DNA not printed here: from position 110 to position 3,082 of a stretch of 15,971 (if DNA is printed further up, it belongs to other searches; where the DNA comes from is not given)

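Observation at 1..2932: A T9SS-exported nine-heme cytochrome c sits directly upstream of a signal-peptide protein gene, a candidate extracellular electron-transfer module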

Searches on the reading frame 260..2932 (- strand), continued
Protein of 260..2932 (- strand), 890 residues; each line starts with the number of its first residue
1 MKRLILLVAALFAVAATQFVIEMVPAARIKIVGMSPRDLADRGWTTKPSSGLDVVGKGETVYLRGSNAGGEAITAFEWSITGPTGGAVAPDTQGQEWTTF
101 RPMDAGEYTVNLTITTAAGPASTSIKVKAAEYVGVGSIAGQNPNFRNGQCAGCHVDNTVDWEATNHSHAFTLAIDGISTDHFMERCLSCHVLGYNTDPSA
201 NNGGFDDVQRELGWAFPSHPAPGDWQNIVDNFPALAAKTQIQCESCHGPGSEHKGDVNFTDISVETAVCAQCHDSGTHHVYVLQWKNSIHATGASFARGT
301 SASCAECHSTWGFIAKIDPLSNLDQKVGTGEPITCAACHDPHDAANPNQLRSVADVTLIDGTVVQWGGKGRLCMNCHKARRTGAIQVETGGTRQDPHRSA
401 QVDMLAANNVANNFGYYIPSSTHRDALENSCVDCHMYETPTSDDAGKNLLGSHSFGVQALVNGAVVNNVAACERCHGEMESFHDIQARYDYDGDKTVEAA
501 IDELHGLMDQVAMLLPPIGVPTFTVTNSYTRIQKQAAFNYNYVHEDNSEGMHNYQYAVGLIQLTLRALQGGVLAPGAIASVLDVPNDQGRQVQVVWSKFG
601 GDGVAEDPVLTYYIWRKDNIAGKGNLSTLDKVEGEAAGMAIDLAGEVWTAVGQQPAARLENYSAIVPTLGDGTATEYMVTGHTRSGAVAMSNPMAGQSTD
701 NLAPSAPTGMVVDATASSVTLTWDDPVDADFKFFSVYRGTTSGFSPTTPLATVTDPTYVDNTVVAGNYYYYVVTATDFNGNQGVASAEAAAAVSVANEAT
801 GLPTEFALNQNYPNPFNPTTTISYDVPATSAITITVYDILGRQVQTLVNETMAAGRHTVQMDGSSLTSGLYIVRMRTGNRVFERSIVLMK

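Call 15: search_protein_families(library=pfam, proteins=[L001:10691-13093:+, L001:6855-7565:-, L001:13090-14154:-, L001:14271-15446:+, L001:15451-16635:+, L001:4981-5574:+, L001:782-1330:+], max_evalue=0.01)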
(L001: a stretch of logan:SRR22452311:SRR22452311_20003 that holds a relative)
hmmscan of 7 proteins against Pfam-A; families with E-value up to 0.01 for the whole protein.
L001:10691-13093:+ (800 aa): 7 families
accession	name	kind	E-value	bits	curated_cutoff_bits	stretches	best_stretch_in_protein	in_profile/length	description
PF18911.6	PKD_4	-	1.1e-64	214.9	27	5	379-448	3-71/85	PKD domain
PF00801.26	PKD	-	6.9e-60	199.4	23.5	5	300-372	8-80/80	PKD domain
PF13505.12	OMP_b-brl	-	1e-06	29.5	28.7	1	8-199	4-174/175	Outer membrane protein beta-barrel domain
PF00691.25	OmpA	-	8.4e-06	26.5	27.2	1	705-775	2-76/98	OmpA family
PF18981.6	InlK_D3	-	0.00042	20.8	25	0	259-288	46-75/75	Internalin K domain (D3/D4)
PF16640.11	Big_3_5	-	0.0014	19.5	35.5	0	386-444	3-56/88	Bacterial Ig-like domain (group 3)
PF07495.19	Y_Y_Y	-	0.0059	16.9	26.6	0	657-690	29-63/65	Y_Y_Y domain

L001:6855-7565:- (236 aa): 0 families

L001:13090-14154:- (354 aa): 1 family
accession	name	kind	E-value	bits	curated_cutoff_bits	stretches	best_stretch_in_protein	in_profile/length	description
PF04307.19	YdjM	-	7.9e-35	120.4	29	1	1-176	1-170/176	YdjM inner membrane protein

L001:14271-15446:+ (391 aa): 3 families
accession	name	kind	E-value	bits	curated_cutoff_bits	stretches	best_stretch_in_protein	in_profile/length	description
PF16576.10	HlyD_D23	-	5.1e-28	98.3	30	1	69-291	5-199/214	Barrel-sandwich domain of CusB or HlyD membrane-fusion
PF13437.12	HlyD_3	-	4.4e-17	63.2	22.2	1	203-297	2-97/106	HlyD family secretion protein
PF13533.13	Biotin_lipoyl_2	-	0.0041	17.4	29.8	0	85-114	2-31/32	Biotin-lipoyl like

L001:15451-16635:+ (395 aa): 1 family
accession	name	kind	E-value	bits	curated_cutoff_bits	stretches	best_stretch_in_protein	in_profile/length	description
PF00873.25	ACR_tran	-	8.2e-99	332.1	28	1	5-394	1-391/1021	AcrB/AcrD/AcrF family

L001:4981-5574:+ (197 aa): 1 family
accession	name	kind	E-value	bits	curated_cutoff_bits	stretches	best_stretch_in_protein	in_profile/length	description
PF01957.25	NfeD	-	3.1e-05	24.5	29.1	1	130-195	2-57/57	NfeD-like C-terminal, partner-binding domain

L001:782-1330:+ (182 aa): 4 families
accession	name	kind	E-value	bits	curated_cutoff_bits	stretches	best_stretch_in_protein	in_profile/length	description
PF00805.28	Pentapeptide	-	2.1e-44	149.1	20.2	4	94-133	1-40/40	Pentapeptide repeats (8 copies)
PF13576.12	Pentapeptide_3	-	6.3e-16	58.8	27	3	37-79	2-47/48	Pentapeptide repeats (9 copies)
PF13599.13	Pentapeptide_4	-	2.1e-11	44.1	38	2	102-165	9-72/78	Pentapeptide repeat region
PF25296.1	Decapeptide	-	0.0013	19.1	45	1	39-105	5-71/74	Decapeptide repeat region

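Call 24: search_solved_structures(query=A1, max_evalue=1, show_alignments=2)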
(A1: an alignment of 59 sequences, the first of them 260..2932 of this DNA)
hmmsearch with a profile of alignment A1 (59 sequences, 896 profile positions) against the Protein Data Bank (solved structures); distinct sequences matched with E-value up to 1: 47.
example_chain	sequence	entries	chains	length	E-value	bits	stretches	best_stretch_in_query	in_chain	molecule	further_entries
6i5b_A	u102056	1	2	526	9.8e-26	93.1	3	270-568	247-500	Uncharacterized protein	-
6qvm_A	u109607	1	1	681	4.3e-19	71.2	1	214-563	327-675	Multiheme cytochrome cf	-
5z06_A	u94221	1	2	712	5.2e-10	41.1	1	710-803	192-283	BDI_3064 protein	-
2j7a_A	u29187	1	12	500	1.4e-08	36.4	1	419-561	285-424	CYTOCHROME C NITRITE REDUCTASE NRFA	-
2vr0_A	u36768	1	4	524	1.6e-08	36.2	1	419-561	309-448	CYTOCHROME C NITRITE REDUCTASE, CATALYTIC SUBUNIT NFRA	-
3mpc_A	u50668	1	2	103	6.7e-07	30.8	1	707-783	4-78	Fn3-like protein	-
1k85_A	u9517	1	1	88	1.7e-06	29.4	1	706-797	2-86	CHITINASE A1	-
8pn5_A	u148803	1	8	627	3.6e-06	28.4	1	707-799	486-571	DUF3472 domain-containing protein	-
8pn3_A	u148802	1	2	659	3.9e-06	28.3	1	707-799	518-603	DUF3472 domain-containing protein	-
8pmu_A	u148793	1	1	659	3.9e-06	28.3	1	707-799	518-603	DUF3472 domain-containing protein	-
1bvb_A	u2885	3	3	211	1.3e-05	26.5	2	145-194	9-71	CYTOCHROME C-554 | CYTOCHROME C554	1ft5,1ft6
8rv0_Y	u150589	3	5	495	1.5e-05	26.4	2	226-285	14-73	Octaheme cytochrome c nitrite reductase | Octaheme nitrite c cytochrome c reductase | Octaheme nitrite reductase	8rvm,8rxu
8q6t_I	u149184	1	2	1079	1.6e-05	26.3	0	707-782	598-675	Titin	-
5g56_A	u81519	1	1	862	3.7e-05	25.1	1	707-783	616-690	CARBOHYDRATE BINDING FAMILY 6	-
8bcx_A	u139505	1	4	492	0.00012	23.3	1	416-559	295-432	Nitrite reductase (cytochrome; ammonia-forming)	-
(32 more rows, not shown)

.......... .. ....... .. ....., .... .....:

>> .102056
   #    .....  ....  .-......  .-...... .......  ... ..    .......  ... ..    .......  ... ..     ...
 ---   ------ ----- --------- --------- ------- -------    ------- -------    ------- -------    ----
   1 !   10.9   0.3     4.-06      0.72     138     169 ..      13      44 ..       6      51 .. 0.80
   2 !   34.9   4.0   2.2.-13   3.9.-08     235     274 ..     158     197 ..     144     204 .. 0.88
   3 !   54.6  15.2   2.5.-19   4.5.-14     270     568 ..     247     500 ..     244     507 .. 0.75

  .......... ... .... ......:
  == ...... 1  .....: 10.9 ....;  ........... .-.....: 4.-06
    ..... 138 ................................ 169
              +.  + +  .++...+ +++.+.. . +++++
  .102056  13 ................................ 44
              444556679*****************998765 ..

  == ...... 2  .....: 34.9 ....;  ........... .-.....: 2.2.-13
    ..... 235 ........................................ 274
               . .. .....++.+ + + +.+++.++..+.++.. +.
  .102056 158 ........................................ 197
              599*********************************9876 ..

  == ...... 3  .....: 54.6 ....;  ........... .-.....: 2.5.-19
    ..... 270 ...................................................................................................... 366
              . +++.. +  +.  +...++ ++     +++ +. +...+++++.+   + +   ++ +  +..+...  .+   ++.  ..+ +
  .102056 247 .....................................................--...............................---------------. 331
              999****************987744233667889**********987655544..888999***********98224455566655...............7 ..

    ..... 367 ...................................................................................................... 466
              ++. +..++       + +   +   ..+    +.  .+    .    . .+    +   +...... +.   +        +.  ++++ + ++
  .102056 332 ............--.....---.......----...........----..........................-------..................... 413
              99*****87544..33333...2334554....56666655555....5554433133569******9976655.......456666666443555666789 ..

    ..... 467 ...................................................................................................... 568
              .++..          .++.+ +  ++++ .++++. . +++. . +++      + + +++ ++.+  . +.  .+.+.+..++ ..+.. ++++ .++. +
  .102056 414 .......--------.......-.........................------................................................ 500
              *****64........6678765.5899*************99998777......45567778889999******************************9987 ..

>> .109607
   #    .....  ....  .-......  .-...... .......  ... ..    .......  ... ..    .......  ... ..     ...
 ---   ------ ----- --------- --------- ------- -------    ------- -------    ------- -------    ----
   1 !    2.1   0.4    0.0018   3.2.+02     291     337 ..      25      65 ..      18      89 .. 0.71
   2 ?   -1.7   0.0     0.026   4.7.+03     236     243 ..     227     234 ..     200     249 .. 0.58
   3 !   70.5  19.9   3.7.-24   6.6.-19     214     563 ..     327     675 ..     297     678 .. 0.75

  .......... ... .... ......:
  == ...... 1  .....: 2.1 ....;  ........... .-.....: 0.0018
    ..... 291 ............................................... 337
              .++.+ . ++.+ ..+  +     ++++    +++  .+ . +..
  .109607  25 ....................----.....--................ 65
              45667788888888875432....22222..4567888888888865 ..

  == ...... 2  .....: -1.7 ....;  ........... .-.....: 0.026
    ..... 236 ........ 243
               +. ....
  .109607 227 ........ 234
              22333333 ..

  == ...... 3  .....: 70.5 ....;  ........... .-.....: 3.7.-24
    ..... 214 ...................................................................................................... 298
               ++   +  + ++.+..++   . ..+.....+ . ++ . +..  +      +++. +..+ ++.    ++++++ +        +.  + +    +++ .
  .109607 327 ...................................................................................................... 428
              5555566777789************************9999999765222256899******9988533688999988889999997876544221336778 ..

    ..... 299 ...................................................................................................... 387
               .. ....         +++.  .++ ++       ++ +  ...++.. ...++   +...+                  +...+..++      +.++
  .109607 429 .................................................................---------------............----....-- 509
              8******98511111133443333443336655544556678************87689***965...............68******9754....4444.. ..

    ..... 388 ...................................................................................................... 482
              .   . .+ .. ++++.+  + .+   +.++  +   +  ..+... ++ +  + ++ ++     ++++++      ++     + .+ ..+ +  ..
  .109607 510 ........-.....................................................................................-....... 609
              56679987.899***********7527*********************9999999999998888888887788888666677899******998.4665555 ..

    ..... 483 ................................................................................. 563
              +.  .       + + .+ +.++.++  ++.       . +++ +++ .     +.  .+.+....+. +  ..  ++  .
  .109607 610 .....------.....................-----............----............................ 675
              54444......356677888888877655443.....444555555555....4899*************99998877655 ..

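Call 34: find_related_loci(query=A1, collection=genome_contigs, flank=10000)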
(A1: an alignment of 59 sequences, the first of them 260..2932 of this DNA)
Query A1 (890 aa) in genome_contigs; peptide patterns used: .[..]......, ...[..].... (x = any residue, [..] = any of these).
600 stretches matched a pattern (row limit reached: there are more); 589 encode a relative of the query (tblastn E <= 1e-3); the best 80 are kept; 80 distinct loci.
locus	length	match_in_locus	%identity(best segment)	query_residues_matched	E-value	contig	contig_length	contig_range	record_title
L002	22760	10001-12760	36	2-890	0e+0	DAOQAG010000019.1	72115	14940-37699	MAG TPA_asm: bacterium isolate AMR_MDS_1268 NODE_238_length_72115_cov_9.429142, whole genome shotgun sequence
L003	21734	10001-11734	35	45-578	4e-96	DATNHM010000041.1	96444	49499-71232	MAG TPA_asm: Candidatus Limnocylindrales bacterium isolate SMAG_U11347 k141_1479643, whole genome shotgun sequence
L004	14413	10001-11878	34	6-606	3e-92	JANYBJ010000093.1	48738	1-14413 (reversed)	MAG: bacterium isolate GL140_5_metabat_74_sub GL140_5_k141_1568032, whole genome shotgun sequence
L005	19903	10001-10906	35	577-890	1e-54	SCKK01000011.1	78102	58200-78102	Candidatus Neomarinimicrobiota bacterium strain TS1B10-2 T1B10-2_115, whole genome shotgun sequence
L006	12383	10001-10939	34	573-890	1e-44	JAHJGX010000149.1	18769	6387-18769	MAG: bacterium isolate Modern_marine_glass_biofilm.mb.88 Modern_marine_glas.mb.88_k141_566972, whole genome shotgun sequ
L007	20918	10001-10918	32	578-890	7e-40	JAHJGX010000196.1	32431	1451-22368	MAG: bacterium isolate Modern_marine_glass_biofilm.mb.88 Modern_marine_glas.mb.88_k141_813032, whole genome shotgun sequ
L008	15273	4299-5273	33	569-890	2e-39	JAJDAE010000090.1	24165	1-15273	MAG: candidate division KSB1 bacterium isolate OFTM177 OFTM177_89, whole genome shotgun sequence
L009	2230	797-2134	28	74-476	1e-37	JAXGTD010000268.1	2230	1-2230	MAG: Chromatiaceae bacterium isolate AnMBR.bin389 bin389_268, whole genome shotgun sequence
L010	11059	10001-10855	30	578-878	6e-32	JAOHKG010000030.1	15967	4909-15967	Candidatus Neomarinimicrobiota bacterium isolate AM-382-M06 AM-382-M06_NODE_30, whole genome shotgun sequence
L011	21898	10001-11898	31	28-517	5e-52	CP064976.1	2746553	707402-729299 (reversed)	MAG: Deltaproteobacteria bacterium isolate EsbW_18-Q3-R4-48_MAXAC.279_cln chromosome, complete genome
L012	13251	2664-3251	34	693-890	1e-29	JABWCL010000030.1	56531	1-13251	MAG: Ignavibacteriaceae bacterium isolate MAG_55 scaffold_436, whole genome shotgun sequence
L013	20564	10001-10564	36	701-890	9e-29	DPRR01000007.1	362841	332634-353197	MAG TPA_asm: Ignavibacteriales bacterium isolate UBA8501 contig_13238, whole genome shotgun sequence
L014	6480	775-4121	29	578-889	2e-27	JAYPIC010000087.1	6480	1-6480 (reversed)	MAG: bacterium isolate 139577_S178_metabat_bins_2.tsv.093 NODE_12230_length_6480_cov_5.475486, whole genome shotgun sequ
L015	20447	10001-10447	41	729-890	4e-27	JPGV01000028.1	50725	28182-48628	MAG: [Candidatus Thermochlorobacteriaceae] bacterium GBChlB GB_Chlorobi_Contig_536, whole genome shotgun sequence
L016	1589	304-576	54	800-890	1e-27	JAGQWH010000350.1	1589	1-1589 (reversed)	MAG: Ignavibacteriae bacterium isolate HKST-UBA123 NODE_350_length_1589_cov_4.490079, whole genome shotgun sequence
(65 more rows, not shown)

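Call 35: find_encoding_contigs(protein=P0002, flank=10000, max_places=1)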
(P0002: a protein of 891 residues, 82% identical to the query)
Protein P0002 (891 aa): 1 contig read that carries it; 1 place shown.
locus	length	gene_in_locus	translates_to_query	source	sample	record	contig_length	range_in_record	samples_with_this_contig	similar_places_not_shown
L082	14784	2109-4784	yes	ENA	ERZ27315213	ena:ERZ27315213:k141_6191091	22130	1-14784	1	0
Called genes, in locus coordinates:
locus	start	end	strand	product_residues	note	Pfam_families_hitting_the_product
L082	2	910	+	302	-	?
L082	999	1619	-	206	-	-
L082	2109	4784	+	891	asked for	PF13860:FlgD_ig (faint), PF14522:Cytochrome_C7 (faint), PF14537:Cytochrom_c3_2 (faint), PF22113:Mtrc-MtrF_II-IV_dom (faint), PF09699:Paired_CXXCH_1 (faint), PF13435:Cytochrome_C554 (faint), PF18962:Por_Secre_tail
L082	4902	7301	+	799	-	PF00801:PKD, PF18911:PKD_4, PF00801:PKD, PF18911:PKD_4, PF00801:PKD, PF18911:PKD_4, PF00801:PKD, PF18911:PKD_4, +5 more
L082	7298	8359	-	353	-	PF04307:YdjM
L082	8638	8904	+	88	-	PF25973:BSH_CzcB (weak)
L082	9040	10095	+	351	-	PF00873:ACR_tran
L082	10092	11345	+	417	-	PF02321:OEP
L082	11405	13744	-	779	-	PF13620:CarboxypepD_reg, PF13715:CarbopepD_reg_2, PF18939:DUF5686 (weak)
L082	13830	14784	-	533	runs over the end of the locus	PF00474:SSF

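Call 36: find_encoding_contigs(protein=P0008, flank=10000, max_places=1)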
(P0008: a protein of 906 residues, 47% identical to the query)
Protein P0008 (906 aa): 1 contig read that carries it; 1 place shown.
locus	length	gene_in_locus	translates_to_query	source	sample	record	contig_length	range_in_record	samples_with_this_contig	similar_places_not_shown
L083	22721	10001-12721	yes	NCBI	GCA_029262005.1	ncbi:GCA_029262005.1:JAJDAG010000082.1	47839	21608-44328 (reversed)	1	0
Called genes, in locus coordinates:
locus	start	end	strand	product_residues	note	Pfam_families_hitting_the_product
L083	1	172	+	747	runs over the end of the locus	PF04879:Molybdop_Fe4S4 (faint), PF00384:Molybdopterin, PF01568:Molydop_binding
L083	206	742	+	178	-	PF12797:Fer4_2 (faint), PF12837:Fer4_6 (faint), PF12838:Fer4_7 (faint), PF13187:Fer4_9 (faint), PF13247:Fer4_11, PF00037:Fer4 (weak), PF13237:Fer4_10 (weak)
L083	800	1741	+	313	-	PF03916:NrfD, PF14589:NrfD_2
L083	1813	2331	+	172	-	PF04143:Sulf_transp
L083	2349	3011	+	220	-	PF20398:DUF6691 (weak), PF04143:Sulf_transp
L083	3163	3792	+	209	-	PF00581:Rhodanese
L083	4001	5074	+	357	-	PF23914:TPR_CcmH_CycH (faint), PF00515:TPR_1 (faint), PF07719:TPR_2 (faint), PF12895:ANAPC3 (faint), PF13181:TPR_8 (faint), PF13424:TPR_12 (faint), PF13428:TPR_14 (faint), PF14559:TPR_19, +2 more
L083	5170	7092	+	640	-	PF04107:GCS2, PF00571:CBS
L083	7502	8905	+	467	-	PF00072:Response_reg, PF00158:Sigma54_activat, PF14532:Sigma54_activ_2, PF07728:AAA_5 (weak), PF25601:AAA_lid_14, PF02954:HTH_8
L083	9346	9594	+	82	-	-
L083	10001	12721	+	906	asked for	PF14522:Cytochrome_C7 (faint), PF22113:Mtrc-MtrF_II-IV_dom (faint), PF18962:Por_Secre_tail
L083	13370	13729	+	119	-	PF00072:Response_reg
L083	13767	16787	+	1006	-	PF14522:Cytochrome_C7 (faint), PF13435:Cytochrome_C554 (faint), PF09459:EB_dh, PF18962:Por_Secre_tail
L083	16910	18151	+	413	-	PF09699:Paired_CXXCH_1 (faint), PF14522:Cytochrome_C7 (faint), PF14537:Cytochrom_c3_2 (faint), PF13447:Multi-haem_cyto, PF13435:Cytochrome_C554 (weak), PF13447:Multi-haem_cyto (weak)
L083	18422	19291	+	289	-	PF14522:Cytochrome_C7 (faint), PF14537:Cytochrom_c3_2 (faint)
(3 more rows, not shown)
